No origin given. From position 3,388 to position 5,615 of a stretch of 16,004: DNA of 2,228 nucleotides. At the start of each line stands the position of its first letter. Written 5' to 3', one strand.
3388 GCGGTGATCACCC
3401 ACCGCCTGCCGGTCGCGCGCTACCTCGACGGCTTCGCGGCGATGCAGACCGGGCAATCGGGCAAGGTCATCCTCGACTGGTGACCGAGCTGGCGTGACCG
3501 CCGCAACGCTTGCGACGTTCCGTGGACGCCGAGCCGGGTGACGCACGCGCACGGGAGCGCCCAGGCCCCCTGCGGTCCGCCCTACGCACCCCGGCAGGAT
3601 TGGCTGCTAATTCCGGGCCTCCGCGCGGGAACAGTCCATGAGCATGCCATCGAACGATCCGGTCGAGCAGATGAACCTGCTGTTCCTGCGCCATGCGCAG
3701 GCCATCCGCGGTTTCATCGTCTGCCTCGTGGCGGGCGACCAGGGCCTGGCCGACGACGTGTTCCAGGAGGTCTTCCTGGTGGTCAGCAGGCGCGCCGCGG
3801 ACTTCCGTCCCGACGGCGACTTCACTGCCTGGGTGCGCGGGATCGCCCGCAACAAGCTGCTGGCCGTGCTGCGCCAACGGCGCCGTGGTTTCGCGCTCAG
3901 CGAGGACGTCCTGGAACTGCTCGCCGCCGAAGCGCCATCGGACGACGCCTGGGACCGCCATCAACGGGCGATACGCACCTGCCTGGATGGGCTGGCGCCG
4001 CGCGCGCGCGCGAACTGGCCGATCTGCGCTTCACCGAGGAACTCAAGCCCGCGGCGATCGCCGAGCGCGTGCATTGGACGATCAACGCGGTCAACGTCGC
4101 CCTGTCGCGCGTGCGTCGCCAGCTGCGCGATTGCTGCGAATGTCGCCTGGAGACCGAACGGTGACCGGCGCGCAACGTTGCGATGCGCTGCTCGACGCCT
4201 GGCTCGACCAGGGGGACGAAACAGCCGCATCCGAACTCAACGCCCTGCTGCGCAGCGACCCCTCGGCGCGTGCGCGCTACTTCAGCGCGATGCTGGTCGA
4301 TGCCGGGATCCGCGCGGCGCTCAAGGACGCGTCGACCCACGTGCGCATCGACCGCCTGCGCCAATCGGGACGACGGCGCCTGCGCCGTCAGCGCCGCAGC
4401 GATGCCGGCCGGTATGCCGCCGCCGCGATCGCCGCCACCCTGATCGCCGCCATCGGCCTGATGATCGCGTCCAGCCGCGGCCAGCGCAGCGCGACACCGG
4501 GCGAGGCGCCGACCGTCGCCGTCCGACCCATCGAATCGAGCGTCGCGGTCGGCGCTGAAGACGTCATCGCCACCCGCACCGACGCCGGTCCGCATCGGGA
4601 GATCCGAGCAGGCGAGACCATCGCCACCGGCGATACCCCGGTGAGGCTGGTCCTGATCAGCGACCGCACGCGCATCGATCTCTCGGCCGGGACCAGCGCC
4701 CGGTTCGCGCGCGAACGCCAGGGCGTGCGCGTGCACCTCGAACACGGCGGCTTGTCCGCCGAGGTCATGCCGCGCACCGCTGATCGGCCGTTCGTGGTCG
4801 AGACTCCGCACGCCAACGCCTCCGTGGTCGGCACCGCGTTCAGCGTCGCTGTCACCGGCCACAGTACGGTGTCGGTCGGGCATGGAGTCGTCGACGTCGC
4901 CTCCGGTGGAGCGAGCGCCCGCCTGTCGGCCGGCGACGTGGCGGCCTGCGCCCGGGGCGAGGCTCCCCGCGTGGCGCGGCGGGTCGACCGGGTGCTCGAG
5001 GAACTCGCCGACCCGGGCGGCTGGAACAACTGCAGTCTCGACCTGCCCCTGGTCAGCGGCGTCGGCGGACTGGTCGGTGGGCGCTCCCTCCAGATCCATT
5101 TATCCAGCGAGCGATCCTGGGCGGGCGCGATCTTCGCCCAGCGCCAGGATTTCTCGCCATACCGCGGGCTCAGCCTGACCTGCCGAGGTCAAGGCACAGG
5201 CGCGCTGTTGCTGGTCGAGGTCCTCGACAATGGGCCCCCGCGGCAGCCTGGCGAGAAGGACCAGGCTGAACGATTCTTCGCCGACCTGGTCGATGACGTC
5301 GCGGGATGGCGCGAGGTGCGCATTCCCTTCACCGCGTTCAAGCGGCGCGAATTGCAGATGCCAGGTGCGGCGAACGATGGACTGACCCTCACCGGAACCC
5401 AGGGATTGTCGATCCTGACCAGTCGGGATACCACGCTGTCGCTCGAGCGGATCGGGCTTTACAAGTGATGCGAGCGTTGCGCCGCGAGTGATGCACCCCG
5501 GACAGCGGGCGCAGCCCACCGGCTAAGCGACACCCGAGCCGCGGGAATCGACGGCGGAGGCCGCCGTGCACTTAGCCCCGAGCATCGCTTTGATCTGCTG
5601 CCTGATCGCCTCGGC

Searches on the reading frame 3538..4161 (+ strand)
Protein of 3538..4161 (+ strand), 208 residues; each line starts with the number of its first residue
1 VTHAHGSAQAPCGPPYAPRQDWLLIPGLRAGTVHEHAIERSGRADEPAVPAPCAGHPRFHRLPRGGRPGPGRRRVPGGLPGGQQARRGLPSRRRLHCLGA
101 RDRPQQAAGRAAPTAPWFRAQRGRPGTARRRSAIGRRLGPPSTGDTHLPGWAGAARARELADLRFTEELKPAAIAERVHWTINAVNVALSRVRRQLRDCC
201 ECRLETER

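Call 8: search_protein_families(library=ncbifam, proteins=[window:3538-4161:+], max_evalue=1)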
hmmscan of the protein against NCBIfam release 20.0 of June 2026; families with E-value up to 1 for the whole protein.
window:3538-4161:+ (208 aa): 7 families
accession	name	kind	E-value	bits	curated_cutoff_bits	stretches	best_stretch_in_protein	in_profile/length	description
TIGR02989.1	Sig-70_gvs1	subfamily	6.7e-07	29.4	124.55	1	156-199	114-157/158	RNA polymerase sigma-70 factor, Rhodopirellula/Verrucomicrobium family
NF058625.1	sigma_PG0214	equivalog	0.0027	17.4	130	1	158-198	119-159/170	GFO_1088 family ECF-type sigma factor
TIGR02937.1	sigma70-ECF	superfamily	0.0028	17.3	42.9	1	155-198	120-163/165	sigma-70 family RNA polymerase sigma factor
NF009190.0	PRK12538.1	equivalog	0.038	13.7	303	1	163-200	182-219/233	RNA polymerase sigma factor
NF009196.0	PRK12544.1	equivalog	0.069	12.5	287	1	166-202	162-198/208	RNA polymerase factor sigma-70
TIGR02984.1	Sig-70_plancto1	subfamily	0.11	12.1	183.75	1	156-199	144-187/189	RNA polymerase sigma-70 factor, Planctomycetaceae-specific subfamily 1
TIGR02943.1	Sig70_famx1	hypoth_equivalog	0.16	11.8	162.2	1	166-203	145-182/188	RNA polymerase sigma-70 factor, TIGR02943 family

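Call 9: search_protein_families(library=pfam, proteins=[window:3538-4161:+], max_evalue=0.1)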
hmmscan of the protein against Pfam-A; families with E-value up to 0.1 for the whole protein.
window:3538-4161:+ (208 aa): 1 family
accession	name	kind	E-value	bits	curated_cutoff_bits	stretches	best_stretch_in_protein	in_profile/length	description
PF08281.18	Sigma70_r4_2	-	0.00035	20.6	25.7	1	163-196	21-54/54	Sigma-70, region 4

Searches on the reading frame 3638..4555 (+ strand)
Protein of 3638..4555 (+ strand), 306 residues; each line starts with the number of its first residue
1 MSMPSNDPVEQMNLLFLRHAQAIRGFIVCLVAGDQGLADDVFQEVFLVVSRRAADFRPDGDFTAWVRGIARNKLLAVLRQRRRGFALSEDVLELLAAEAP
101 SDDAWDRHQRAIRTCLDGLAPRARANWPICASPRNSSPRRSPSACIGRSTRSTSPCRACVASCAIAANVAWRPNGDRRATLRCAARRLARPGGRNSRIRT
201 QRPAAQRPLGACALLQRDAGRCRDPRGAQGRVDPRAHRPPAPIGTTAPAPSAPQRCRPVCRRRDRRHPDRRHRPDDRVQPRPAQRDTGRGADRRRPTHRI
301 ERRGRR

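Call 57: search_protein_families(library=pfam, proteins=[window:3638-4555:+], max_evalue=0.01)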
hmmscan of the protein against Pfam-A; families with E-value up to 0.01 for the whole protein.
window:3638-4555:+ (306 aa): 1 family
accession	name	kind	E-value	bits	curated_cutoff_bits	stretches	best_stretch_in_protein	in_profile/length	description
PF04542.20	Sigma70_r2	-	1.3e-09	38.1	24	1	15-83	1-70/71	Sigma-70 region 2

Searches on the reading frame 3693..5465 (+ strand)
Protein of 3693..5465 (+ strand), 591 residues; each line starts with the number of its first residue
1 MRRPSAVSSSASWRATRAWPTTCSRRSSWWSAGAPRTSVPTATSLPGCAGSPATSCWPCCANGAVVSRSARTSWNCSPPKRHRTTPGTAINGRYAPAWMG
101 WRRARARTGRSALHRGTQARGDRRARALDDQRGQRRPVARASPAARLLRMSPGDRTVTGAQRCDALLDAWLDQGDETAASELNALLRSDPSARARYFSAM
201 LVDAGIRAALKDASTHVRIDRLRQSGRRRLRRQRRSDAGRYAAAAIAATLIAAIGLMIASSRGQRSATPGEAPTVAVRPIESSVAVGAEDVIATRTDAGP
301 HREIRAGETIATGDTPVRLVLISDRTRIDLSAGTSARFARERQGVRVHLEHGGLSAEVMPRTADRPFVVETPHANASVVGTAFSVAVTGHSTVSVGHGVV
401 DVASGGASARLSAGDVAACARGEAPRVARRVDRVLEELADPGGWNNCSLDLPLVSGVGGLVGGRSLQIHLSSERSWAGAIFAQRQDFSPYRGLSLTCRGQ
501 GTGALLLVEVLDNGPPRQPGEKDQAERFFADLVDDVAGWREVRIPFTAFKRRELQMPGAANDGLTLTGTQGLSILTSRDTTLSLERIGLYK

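Call 8: search_protein_families(library=ncbifam, proteins=[window:3693-5465:+], max_evalue=1)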
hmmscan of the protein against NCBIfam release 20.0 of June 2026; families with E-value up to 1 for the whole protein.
window:3693-5465:+ (591 aa): 4 families
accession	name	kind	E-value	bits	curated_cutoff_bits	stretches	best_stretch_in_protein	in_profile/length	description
NF007296.1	PRK09774.1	equivalog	8.3e-06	25.2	385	1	305-404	104-202/313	ferric citrate uptake sigma factor regulator FecR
NF047849.1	Lsa33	exception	0.0048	16.1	420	1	365-404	126-166/310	surface adhesin Lsa33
NF047528.1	LIMLP_03685_anti-sigma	equivalog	0.071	12.3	200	1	176-251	8-77/347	LIMLP_03685 family anti-sigma factor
NF033165.1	lipo_LipL45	exception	0.25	10.3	350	1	321-403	92-174/391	lipoprotein LipL45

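Call 9: search_protein_families(library=pfam, proteins=[window:3693-5465:+], max_evalue=0.1)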
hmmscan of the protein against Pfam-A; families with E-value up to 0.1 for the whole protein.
window:3693-5465:+ (591 aa): 4 families
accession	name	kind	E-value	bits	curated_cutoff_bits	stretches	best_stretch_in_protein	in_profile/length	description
PF04773.18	FecR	-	3.8e-12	46.9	24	1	309-400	2-96/97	FecR protein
PF03425.19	CBM_11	-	7.8e-07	29.7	27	1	477-578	65-166/182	Carbohydrate binding domain (family 11)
PF05899.18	Cupin_3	-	0.085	13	23.5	0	387-423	23-60/74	EutQ-like cupin domain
PF21582.3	CBM30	-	0.098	13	27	0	492-567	77-152/170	Carbohydrate binding domain 30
